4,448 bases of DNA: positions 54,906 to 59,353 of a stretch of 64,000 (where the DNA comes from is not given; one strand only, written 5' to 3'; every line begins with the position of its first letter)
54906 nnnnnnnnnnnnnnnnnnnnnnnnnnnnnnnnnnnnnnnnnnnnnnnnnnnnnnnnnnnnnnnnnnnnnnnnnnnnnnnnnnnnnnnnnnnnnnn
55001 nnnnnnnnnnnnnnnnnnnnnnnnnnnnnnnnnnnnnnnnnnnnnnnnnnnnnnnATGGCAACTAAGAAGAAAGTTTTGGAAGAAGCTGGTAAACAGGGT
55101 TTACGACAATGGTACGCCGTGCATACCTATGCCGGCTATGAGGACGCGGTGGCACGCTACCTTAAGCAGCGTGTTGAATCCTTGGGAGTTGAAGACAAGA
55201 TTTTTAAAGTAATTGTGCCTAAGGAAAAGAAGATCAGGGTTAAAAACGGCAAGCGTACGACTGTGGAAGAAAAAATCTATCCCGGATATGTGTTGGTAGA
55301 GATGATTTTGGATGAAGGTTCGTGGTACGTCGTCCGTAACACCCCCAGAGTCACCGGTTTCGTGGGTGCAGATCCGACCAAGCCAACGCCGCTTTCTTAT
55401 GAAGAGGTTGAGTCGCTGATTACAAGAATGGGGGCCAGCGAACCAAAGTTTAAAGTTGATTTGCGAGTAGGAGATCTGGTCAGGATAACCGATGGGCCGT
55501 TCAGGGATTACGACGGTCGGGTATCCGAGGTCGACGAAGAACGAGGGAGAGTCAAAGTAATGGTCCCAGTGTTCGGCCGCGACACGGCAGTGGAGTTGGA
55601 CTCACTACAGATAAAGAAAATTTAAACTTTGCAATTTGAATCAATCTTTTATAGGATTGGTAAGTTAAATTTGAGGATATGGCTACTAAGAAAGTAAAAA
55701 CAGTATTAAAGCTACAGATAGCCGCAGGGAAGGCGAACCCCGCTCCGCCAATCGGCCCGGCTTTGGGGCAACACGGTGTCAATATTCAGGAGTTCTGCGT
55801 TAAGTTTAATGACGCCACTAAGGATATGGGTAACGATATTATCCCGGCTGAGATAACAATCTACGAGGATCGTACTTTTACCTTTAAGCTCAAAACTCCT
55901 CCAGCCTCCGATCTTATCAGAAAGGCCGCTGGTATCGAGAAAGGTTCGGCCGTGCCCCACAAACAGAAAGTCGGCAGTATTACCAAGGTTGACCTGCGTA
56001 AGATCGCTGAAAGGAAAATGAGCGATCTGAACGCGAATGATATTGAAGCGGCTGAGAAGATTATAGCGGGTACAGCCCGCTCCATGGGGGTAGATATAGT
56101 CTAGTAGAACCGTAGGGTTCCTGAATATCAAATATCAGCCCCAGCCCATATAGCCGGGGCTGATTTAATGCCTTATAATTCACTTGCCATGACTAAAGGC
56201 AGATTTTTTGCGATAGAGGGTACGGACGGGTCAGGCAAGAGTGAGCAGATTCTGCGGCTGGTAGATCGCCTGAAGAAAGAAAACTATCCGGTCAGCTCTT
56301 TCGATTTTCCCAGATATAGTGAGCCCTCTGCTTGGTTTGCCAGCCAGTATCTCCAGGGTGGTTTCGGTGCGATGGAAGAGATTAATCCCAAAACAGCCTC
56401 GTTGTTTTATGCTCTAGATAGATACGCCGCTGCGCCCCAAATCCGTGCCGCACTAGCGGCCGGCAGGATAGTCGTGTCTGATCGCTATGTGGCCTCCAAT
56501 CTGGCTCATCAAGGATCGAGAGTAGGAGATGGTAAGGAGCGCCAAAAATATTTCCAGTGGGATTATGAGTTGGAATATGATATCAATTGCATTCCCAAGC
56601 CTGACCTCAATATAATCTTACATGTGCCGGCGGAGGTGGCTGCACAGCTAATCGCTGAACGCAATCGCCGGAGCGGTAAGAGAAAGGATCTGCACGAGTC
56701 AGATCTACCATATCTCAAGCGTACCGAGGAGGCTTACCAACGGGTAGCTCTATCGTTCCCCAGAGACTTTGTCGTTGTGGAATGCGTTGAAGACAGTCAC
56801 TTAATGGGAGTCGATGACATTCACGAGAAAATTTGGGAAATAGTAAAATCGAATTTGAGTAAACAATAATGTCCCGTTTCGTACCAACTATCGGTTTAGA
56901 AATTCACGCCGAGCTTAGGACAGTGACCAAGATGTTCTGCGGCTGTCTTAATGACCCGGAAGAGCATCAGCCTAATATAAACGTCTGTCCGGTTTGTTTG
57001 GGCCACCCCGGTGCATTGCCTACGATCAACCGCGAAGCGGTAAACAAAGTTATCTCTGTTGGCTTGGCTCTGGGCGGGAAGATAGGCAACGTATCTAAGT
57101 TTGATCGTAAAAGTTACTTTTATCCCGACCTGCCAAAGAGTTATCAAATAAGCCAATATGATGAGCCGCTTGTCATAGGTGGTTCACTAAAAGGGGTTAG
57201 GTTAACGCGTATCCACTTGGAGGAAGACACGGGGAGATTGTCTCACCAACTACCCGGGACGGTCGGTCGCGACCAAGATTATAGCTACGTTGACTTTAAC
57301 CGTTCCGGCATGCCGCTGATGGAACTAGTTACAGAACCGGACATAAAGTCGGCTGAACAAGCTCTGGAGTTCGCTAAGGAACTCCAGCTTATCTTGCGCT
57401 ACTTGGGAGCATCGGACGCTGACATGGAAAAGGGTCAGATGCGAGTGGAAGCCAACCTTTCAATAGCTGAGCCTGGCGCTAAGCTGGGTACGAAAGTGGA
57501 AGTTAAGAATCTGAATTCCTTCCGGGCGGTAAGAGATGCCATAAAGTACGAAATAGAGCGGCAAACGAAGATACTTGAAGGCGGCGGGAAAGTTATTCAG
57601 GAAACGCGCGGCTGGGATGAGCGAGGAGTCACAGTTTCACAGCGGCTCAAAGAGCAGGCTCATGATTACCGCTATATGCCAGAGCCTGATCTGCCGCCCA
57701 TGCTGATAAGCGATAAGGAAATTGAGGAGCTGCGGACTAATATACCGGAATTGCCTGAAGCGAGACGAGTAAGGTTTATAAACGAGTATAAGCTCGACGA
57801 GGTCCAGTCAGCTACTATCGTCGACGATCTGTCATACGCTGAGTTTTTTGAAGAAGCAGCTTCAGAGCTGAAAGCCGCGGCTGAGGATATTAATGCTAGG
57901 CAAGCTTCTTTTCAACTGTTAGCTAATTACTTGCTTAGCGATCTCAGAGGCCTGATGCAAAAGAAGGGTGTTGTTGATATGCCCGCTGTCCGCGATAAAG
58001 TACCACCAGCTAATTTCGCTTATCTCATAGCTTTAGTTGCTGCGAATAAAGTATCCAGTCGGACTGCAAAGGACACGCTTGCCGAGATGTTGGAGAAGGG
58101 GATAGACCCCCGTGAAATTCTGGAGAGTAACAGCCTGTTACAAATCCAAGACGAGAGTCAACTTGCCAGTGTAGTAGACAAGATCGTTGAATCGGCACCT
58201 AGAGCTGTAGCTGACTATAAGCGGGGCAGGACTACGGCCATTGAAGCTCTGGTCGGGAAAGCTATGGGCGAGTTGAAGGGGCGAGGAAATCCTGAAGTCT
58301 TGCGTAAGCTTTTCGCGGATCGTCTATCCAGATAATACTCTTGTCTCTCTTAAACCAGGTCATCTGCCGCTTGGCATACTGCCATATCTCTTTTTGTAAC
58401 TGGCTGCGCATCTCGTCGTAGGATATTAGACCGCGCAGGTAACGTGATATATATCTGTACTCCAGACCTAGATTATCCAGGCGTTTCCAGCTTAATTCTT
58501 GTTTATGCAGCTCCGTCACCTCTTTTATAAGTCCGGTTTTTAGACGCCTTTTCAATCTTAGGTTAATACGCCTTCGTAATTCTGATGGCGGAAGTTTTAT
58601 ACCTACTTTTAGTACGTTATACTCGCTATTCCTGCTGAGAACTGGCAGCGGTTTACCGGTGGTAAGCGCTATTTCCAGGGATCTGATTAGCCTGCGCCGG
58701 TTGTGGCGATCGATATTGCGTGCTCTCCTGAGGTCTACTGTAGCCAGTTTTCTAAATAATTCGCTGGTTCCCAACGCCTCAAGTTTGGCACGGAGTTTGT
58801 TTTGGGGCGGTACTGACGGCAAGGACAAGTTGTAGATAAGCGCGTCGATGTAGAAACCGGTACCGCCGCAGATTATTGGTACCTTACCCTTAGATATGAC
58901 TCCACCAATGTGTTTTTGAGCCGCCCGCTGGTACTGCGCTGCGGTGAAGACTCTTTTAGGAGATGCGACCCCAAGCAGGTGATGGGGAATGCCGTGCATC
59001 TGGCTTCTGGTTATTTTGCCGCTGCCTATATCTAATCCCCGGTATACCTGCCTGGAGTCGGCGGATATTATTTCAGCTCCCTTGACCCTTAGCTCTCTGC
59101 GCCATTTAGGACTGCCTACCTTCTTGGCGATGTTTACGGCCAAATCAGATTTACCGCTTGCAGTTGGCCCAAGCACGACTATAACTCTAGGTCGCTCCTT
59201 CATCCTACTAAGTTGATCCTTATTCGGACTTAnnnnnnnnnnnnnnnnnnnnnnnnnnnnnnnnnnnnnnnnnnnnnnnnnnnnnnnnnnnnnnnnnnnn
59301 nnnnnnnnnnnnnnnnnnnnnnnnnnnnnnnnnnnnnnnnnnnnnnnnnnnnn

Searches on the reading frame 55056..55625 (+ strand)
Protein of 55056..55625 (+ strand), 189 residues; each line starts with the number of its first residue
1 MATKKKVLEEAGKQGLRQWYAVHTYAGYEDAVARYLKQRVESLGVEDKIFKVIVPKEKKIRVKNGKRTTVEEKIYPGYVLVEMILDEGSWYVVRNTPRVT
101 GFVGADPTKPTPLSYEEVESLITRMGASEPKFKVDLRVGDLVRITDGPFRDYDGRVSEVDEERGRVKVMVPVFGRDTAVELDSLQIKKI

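Call 21: search_protein_families(library=pfam, proteins=[window:55056-55625:+], max_evalue=0.001)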
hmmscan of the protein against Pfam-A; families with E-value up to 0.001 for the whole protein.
window:55056-55625:+ (189 aa): 2 families
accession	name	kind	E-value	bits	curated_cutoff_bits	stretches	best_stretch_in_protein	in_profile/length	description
PF02357.24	NusG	-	2.9e-26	92.2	22.2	1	18-121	2-92/93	Transcription termination factor nusG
PF00467.35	KOW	-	1.3e-07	31.6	22.3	1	138-168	1-31/32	KOW motif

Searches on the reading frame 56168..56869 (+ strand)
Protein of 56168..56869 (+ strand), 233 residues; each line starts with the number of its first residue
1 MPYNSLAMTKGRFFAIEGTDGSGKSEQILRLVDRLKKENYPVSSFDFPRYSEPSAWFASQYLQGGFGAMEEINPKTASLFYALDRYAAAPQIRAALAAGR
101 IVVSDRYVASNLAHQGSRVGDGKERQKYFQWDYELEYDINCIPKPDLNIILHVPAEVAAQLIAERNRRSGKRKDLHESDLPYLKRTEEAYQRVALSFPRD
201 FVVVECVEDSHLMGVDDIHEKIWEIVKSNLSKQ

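Call 21: search_protein_families(library=pfam, proteins=[window:56168-56869:+], max_evalue=0.001)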
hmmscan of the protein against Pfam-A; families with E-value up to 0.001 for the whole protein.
window:56168-56869:+ (233 aa): 2 families
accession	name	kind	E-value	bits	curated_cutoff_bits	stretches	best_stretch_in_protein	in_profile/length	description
PF02223.23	Thymidylate_kin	-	2e-25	90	27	1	16-205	1-173/185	Thymidylate kinase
PF01712.25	dNK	-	4.9e-06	26.9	27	1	15-227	2-199/203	Deoxynucleoside kinase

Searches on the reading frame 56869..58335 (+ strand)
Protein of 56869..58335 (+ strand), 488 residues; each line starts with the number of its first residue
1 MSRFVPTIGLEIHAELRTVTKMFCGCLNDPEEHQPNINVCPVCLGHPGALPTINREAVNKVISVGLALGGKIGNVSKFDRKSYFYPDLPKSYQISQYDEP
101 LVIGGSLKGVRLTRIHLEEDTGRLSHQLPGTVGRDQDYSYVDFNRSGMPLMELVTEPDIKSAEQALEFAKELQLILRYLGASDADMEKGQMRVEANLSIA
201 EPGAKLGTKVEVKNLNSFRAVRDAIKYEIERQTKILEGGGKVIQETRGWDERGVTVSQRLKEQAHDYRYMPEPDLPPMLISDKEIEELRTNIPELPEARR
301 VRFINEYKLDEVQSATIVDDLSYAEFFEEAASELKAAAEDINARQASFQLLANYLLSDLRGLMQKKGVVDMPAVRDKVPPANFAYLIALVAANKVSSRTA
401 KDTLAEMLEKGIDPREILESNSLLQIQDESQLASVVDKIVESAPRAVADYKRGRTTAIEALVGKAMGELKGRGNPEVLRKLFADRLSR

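Call 21: search_protein_families(library=pfam, proteins=[window:56869-58335:+], max_evalue=0.001)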
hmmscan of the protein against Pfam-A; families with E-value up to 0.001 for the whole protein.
window:56869-58335:+ (488 aa): 2 families
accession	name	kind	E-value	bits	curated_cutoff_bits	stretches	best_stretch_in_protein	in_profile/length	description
PF02934.20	GatB_N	-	3.5e-106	354.9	23.4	1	7-285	2-276/277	GatB/GatE catalytic domain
PF02637.23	GatB_Yqey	-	2.8e-30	105.6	27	1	339-486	4-148/148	GatB domain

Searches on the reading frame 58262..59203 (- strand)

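Call 21: search_protein_families(library=pfam, proteins=[window:58262-59203:-], max_evalue=0.001)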
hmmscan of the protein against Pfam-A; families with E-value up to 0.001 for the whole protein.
window:58262-59203:- (313 aa): 2 families
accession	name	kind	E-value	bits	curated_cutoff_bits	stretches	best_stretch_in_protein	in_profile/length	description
PF01715.23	IPPT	-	2.3e-68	231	23.6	1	52-287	1-243/243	IPP transferase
PF01745.22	IPT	-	1.1e-06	28.7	20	1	6-104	2-89/233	Isopentenyl transferase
